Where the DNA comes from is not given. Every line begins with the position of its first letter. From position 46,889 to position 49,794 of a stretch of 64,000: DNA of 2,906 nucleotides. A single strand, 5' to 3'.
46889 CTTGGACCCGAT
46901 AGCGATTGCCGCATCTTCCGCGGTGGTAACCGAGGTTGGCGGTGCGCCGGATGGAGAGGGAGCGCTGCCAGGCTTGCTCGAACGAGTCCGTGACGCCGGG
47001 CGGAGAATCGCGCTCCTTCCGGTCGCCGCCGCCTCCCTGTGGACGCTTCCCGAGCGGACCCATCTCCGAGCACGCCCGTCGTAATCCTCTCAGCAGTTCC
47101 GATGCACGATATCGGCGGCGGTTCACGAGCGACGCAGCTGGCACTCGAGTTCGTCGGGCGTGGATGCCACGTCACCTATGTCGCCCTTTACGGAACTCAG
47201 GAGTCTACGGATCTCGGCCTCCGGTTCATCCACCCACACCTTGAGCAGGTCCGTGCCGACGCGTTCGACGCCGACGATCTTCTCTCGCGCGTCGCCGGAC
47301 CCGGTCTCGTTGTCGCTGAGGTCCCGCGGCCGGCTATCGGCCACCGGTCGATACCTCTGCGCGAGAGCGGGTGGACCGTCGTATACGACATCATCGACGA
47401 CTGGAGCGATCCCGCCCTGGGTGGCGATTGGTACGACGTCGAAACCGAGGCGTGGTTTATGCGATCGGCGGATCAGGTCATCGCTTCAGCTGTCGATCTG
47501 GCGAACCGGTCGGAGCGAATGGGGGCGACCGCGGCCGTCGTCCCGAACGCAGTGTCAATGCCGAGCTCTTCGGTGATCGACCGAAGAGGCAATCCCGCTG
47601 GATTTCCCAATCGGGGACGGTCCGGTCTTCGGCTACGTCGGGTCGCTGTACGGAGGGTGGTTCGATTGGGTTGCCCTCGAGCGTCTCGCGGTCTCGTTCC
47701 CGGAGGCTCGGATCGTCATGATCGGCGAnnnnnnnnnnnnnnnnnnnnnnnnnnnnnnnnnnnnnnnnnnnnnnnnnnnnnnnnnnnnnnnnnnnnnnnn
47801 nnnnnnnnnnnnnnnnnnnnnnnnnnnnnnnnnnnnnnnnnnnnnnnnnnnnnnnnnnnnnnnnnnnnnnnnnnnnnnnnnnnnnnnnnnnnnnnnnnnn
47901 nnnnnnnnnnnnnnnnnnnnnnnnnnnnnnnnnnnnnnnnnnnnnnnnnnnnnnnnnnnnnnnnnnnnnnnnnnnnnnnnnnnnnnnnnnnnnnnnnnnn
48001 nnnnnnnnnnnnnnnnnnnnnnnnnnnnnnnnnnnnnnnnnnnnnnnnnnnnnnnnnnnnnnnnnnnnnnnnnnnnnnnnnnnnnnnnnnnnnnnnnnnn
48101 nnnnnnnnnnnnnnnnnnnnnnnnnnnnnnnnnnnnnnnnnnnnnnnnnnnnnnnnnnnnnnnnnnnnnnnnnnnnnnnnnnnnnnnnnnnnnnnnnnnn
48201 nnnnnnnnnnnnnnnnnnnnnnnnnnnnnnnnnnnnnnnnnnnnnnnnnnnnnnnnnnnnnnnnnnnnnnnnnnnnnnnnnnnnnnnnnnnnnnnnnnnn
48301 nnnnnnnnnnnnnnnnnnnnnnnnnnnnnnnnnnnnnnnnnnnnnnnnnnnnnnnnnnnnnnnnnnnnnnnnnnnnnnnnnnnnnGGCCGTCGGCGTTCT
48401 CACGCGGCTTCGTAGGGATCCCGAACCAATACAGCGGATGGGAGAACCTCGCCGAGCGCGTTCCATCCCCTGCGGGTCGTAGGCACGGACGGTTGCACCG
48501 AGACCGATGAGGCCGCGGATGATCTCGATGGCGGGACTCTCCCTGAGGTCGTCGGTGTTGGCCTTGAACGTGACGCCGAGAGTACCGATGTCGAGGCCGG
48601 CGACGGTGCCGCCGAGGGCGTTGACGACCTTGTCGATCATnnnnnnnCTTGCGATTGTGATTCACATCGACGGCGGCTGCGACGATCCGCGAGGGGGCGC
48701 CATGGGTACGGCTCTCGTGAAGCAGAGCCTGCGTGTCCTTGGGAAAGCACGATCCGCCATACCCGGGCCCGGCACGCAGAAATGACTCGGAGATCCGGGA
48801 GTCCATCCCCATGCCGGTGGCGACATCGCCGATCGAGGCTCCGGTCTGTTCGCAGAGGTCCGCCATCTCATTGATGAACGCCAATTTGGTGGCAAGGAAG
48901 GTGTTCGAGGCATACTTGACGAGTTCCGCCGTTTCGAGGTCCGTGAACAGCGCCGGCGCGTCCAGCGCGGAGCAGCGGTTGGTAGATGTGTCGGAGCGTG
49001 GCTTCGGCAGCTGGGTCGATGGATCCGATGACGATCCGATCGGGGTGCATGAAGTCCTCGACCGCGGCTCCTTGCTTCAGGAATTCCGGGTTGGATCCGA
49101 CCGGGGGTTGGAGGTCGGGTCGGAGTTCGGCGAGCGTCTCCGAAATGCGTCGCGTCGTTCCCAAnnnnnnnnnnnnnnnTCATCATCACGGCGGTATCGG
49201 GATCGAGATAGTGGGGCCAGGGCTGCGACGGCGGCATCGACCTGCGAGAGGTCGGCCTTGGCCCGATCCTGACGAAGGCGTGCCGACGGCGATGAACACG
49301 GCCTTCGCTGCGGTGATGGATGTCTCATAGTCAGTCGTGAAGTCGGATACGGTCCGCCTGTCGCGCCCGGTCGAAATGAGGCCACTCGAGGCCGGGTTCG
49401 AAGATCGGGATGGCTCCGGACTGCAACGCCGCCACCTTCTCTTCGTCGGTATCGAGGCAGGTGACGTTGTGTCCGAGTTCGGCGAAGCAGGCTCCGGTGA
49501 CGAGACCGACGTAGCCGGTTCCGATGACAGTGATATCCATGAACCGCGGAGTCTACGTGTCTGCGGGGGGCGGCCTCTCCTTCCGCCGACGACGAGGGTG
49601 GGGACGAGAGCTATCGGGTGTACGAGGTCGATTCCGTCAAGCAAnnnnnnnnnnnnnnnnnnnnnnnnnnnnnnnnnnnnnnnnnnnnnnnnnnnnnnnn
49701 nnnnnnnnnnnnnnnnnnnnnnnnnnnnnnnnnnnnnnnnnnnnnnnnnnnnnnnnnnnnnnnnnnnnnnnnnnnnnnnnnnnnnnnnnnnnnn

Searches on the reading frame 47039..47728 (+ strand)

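Call 46: search_protein_families(library=pfam, proteins=[window:47039-47728:+], max_evalue=0.01)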
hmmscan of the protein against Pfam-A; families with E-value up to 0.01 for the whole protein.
window:47039-47728:+ (230 aa): 0 families

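Call 86: search_protein_families(library=pfam, proteins=[window:47039-47650:+], max_evalue=0.1)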
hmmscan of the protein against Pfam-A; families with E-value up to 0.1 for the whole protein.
window:47039-47650:+ (204 aa): 2 families
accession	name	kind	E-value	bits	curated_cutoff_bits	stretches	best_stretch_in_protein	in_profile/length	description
PF13579.12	Glyco_trans_4_4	-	4.9e-05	24.1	29.7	1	26-170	2-157/158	Glycosyl transferase 4-like domain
PF13439.12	Glyco_transf_4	-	0.017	15.6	28.5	0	26-172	3-166/170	Glycosyltransferase Family 4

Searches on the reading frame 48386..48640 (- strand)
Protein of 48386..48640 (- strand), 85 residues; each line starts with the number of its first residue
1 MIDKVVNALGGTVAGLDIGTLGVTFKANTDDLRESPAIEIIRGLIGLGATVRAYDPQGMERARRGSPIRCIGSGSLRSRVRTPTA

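Call 46: search_protein_families(library=pfam, proteins=[window:48386-48640:-], max_evalue=0.01)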
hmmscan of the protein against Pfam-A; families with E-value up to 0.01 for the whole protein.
window:48386-48640:- (85 aa): 1 family
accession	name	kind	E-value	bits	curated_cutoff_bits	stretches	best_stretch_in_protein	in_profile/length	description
PF03720.21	UDPG_MGDP_dh_C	-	2.8e-15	57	30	1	21-65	3-47/103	UDP-glucose/GDP-mannose dehydrogenase family, UDP binding domain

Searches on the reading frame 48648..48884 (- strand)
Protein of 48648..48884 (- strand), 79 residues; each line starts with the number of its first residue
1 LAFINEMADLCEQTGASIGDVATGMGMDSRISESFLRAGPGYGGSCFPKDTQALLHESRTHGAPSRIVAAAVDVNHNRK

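Call 66: find_homologous_proteins(query=window:48648-48884:-, max_evalue=1e-20)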
Query seq(79 aa) (79 aa): 18 proteins with E <= 1e-20 among 99 candidates.
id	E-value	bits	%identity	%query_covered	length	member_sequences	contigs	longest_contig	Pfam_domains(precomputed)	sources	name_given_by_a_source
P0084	3.1e-24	102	63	100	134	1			PF00984.25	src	-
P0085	8.2e-24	101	62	100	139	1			PF00984.25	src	-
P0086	1.9e-23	100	59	100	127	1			PF00984.25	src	-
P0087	2.0e-23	100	62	100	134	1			PF00984.25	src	-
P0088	2.2e-23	100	59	100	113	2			PF00984.25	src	-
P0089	2.9e-23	99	59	100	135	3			PF00984.25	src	-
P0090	4.2e-23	99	58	100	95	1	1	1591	PF00984.25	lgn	-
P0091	1.2e-22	97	63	91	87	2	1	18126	PF00984.25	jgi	jgi:UDPglucose 6-dehydrogenase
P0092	1.5e-22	97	58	100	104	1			PF00984.25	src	-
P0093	3.7e-22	96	57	100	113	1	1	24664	PF00984.25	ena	-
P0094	5.3e-22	95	61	100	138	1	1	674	PF00984.25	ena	-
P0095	6.4e-22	95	64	89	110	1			PF00984.25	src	-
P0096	6.8e-22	95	59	100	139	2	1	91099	PF00984.25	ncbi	-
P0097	9.4e-22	94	58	100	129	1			PF00984.25,PF03720.23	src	-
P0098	1.2e-21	94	57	100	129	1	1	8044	PF00984.25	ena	-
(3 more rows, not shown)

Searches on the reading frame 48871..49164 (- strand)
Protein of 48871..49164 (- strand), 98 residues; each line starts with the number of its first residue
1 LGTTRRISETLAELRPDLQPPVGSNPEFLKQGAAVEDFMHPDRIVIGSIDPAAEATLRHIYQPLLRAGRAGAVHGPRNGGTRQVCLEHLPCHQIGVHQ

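Call 46: search_protein_families(library=pfam, proteins=[window:48871-49164:-], max_evalue=0.01)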
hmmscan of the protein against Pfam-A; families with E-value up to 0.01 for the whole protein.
window:48871-49164:- (98 aa): 1 family
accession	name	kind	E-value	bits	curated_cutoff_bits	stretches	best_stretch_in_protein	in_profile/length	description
PF03721.20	UDPG_MGDP_dh_N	-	1.3e-09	38.4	27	1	11-60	135-187/187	UDP-glucose/GDP-mannose dehydrogenase family, NAD binding domain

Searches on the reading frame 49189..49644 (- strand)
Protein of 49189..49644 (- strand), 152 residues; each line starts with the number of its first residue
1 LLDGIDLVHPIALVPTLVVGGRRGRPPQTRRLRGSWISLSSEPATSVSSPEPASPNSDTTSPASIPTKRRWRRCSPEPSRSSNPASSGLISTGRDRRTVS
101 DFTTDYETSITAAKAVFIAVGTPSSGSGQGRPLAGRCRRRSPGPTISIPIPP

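Call 46: search_protein_families(library=pfam, proteins=[window:49189-49644:-], max_evalue=0.01)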
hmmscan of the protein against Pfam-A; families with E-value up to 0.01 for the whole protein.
window:49189-49644:- (152 aa): 1 family
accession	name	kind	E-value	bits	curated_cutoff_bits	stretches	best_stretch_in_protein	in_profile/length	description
PF03721.20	UDPG_MGDP_dh_N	-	0.00022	21.3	27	1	99-128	63-92/187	UDP-glucose/GDP-mannose dehydrogenase family, NAD binding domain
